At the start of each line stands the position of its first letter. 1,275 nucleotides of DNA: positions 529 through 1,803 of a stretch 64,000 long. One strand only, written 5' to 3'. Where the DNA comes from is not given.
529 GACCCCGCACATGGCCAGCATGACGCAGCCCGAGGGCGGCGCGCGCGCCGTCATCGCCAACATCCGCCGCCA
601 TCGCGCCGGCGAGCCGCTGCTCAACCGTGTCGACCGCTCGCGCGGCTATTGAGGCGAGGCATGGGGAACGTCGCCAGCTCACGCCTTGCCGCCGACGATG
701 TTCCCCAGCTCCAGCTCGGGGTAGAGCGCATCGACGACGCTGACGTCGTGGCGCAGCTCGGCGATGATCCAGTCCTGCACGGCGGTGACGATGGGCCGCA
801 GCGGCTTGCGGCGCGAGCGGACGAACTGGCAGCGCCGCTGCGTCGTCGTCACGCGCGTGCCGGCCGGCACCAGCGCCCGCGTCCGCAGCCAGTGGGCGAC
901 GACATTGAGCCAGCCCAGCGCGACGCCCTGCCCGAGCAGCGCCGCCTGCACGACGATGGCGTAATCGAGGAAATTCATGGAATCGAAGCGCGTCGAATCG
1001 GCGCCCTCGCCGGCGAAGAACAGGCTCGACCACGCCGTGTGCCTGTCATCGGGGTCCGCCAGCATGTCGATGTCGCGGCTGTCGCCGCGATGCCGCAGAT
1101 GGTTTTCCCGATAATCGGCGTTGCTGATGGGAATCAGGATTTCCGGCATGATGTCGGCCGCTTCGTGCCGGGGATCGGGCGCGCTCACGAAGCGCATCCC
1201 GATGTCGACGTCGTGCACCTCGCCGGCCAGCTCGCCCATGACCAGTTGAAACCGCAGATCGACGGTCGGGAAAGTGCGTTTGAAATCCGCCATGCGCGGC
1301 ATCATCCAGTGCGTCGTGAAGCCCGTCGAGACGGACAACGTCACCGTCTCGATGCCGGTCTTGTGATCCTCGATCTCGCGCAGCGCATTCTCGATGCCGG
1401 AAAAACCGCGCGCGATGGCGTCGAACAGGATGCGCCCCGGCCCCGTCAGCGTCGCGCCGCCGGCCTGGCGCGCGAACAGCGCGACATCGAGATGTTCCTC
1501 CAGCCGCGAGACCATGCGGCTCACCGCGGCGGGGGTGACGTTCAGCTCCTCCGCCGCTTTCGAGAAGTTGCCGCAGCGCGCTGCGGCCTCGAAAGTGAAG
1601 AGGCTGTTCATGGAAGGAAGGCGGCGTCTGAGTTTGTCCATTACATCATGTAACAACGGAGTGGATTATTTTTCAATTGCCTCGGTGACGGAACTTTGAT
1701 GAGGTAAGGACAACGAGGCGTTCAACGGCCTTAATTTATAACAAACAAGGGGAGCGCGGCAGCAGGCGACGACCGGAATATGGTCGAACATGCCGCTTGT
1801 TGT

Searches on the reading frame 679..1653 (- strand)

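Call 10: search_protein_families(library=pfam, proteins=[window:679-1653:-], max_evalue=0.00001)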
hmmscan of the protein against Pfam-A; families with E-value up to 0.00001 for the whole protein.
window:679-1653:- (324 aa): 2 families
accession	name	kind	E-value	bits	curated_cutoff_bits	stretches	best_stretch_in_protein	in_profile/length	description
PF00126.33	HTH_1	-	8.7e-20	70.9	26.6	1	16-74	2-60/60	Bacterial regulatory helix-turn-helix protein, lysR family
PF03466.25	LysR_substrate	-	4e-15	56.2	28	1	103-300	7-208/209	LysR substrate binding domain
